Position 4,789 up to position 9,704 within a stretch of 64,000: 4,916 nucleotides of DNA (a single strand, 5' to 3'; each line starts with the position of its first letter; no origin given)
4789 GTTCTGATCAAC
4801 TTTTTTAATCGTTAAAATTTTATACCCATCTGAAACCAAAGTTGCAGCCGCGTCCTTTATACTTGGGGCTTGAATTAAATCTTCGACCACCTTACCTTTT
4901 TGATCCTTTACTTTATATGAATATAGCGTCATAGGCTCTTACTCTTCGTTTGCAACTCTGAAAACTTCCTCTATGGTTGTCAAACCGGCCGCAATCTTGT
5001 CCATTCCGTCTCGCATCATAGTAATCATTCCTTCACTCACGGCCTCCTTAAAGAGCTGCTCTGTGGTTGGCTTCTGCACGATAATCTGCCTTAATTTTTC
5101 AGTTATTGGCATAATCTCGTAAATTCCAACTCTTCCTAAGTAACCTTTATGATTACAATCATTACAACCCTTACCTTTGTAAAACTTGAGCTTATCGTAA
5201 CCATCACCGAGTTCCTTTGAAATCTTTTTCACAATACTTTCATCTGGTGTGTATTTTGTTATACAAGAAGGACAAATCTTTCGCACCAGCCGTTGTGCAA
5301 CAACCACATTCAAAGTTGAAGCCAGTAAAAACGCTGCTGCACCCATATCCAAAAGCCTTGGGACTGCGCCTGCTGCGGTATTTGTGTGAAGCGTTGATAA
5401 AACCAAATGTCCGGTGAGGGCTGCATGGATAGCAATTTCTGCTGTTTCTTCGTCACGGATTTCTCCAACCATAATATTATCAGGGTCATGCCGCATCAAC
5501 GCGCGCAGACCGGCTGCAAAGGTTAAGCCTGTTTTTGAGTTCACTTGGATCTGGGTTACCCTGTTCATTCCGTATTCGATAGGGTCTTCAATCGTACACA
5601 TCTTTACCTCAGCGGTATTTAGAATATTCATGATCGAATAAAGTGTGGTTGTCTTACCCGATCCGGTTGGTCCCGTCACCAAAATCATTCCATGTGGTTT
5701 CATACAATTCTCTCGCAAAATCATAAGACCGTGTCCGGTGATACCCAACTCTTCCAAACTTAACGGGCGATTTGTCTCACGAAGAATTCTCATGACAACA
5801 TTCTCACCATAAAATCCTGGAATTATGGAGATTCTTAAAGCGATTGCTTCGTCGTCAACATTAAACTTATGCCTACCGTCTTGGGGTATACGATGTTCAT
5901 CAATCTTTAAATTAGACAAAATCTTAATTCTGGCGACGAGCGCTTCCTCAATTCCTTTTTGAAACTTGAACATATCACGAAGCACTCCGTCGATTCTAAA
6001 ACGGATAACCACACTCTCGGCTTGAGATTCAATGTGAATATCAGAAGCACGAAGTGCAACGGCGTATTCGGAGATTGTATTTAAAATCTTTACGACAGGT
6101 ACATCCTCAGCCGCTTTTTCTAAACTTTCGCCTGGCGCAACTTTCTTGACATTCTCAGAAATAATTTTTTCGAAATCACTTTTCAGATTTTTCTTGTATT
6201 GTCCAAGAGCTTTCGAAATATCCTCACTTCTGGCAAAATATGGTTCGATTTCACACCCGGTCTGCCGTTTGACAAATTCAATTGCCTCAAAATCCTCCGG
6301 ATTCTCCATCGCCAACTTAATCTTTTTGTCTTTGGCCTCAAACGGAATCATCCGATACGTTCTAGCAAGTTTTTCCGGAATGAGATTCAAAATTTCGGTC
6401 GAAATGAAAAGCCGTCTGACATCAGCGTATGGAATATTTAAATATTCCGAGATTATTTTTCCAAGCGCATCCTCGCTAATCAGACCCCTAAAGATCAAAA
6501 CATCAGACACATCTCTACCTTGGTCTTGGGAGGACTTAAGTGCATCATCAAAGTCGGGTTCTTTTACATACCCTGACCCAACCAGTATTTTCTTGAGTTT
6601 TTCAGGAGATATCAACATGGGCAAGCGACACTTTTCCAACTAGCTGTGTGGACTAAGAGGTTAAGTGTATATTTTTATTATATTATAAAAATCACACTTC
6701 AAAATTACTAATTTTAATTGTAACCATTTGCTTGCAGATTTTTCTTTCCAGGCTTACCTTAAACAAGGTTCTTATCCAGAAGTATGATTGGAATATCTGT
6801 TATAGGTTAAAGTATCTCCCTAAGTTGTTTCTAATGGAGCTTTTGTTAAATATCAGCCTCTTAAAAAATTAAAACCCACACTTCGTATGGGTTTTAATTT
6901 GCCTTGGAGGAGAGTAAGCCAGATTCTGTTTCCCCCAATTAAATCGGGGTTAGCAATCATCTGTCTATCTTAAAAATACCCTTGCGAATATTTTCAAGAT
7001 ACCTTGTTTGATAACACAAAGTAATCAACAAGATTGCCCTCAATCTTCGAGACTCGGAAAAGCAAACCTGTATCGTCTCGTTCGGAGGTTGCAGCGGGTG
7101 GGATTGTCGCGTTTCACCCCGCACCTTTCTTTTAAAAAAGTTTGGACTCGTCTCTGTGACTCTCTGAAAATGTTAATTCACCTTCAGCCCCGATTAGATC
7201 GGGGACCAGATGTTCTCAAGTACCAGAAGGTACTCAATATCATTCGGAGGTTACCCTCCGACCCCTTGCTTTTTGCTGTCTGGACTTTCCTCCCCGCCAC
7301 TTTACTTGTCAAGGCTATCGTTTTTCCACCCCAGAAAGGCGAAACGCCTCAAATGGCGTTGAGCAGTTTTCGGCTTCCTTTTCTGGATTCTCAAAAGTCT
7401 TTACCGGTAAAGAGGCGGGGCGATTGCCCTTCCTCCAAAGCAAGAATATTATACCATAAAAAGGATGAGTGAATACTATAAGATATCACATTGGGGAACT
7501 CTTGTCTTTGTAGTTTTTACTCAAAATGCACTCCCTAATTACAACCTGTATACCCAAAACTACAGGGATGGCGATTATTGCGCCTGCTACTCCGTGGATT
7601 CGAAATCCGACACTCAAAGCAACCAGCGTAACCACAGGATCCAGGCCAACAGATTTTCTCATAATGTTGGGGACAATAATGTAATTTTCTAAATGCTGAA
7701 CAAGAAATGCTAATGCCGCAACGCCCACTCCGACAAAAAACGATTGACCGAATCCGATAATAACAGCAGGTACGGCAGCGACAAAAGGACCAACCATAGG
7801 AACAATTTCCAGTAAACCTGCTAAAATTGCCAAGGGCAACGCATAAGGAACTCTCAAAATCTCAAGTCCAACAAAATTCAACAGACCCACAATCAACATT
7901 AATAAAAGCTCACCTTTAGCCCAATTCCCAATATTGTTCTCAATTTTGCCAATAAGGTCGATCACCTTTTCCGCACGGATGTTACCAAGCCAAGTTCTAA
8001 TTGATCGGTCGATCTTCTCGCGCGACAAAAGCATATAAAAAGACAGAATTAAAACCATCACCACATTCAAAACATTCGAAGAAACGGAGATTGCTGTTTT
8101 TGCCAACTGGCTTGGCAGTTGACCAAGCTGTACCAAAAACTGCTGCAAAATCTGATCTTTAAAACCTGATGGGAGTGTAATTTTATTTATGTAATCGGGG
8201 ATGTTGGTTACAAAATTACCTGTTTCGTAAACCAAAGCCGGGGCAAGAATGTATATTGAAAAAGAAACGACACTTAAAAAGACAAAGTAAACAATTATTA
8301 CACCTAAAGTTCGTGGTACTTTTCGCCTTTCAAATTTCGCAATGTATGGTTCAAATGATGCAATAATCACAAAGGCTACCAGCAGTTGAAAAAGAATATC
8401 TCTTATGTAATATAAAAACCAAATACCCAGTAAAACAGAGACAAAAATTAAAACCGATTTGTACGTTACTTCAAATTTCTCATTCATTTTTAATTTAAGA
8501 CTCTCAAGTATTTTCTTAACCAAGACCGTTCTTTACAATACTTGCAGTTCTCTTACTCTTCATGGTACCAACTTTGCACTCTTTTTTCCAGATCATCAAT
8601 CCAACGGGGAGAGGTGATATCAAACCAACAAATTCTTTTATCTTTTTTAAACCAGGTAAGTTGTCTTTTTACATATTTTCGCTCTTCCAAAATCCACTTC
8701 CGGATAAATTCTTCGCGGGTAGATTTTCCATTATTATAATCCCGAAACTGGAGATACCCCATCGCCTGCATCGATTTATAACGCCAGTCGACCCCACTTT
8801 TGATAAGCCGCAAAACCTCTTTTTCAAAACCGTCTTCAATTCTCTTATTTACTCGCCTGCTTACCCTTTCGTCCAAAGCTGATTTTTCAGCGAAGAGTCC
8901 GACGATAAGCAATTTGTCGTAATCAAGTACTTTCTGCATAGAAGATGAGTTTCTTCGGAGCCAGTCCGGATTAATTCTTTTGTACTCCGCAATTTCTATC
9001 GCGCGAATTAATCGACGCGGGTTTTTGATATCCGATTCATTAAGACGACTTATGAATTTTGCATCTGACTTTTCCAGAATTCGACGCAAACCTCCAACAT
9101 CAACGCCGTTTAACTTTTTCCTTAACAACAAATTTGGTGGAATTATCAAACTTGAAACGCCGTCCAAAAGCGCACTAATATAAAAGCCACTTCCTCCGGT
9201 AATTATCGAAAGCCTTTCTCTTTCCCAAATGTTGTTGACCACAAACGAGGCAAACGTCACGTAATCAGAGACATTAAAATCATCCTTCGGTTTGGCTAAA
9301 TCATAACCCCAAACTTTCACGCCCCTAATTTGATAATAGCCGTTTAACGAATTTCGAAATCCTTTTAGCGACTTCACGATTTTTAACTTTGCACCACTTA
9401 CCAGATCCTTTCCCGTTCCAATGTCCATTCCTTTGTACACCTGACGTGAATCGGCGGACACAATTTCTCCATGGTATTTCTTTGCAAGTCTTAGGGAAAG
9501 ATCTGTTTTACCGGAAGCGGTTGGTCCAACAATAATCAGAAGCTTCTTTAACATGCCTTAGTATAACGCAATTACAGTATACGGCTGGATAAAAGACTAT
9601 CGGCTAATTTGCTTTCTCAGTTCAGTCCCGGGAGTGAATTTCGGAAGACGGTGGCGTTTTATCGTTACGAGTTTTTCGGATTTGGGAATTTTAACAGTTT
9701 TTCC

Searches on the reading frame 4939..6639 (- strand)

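Call 62: search_protein_families(library=pfam, proteins=[window:4939-6639:-], max_evalue=0.0001)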
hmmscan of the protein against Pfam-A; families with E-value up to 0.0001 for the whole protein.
window:4939-6639:- (566 aa): 2 families
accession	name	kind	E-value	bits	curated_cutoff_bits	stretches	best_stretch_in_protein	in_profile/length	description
PF00437.27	T2SSE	-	2e-129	431.9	24.9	1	176-561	2-370/370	Type II/IV secretion system protein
PF05157.20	MshEN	-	3.2e-16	59.5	23.1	1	67-151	1-86/90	MshEN domain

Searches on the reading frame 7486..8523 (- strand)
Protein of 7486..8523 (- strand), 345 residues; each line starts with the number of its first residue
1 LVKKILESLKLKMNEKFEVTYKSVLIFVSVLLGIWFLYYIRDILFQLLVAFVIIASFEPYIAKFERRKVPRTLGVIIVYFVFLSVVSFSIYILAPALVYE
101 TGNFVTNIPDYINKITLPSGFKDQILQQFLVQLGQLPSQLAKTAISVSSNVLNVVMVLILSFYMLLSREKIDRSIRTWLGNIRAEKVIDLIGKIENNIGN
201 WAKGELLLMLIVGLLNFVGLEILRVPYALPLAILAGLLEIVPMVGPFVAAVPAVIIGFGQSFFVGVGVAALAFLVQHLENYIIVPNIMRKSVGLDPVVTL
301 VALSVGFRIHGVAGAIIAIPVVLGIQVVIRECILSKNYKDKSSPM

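Call 62: search_protein_families(library=pfam, proteins=[window:7486-8523:-], max_evalue=0.0001)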
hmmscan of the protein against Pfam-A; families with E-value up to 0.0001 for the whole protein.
window:7486-8523:- (345 aa): 1 family
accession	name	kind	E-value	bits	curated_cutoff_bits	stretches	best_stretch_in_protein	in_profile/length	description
PF01594.21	AI-2E_transport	-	5.2e-56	190.6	34.3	1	25-331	3-325/327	AI-2E family transporter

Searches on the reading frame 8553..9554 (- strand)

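Call 62: search_protein_families(library=pfam, proteins=[window:8553-9554:-], max_evalue=0.0001)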
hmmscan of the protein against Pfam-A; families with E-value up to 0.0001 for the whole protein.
window:8553-9554:- (333 aa): 2 families
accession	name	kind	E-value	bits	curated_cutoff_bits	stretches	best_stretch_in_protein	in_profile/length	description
PF01715.23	IPPT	-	2.2e-46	159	23.6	1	38-305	1-243/243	IPP transferase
PF01745.22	IPT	-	2.7e-06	27.4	20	1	4-52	2-50/233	Isopentenyl transferase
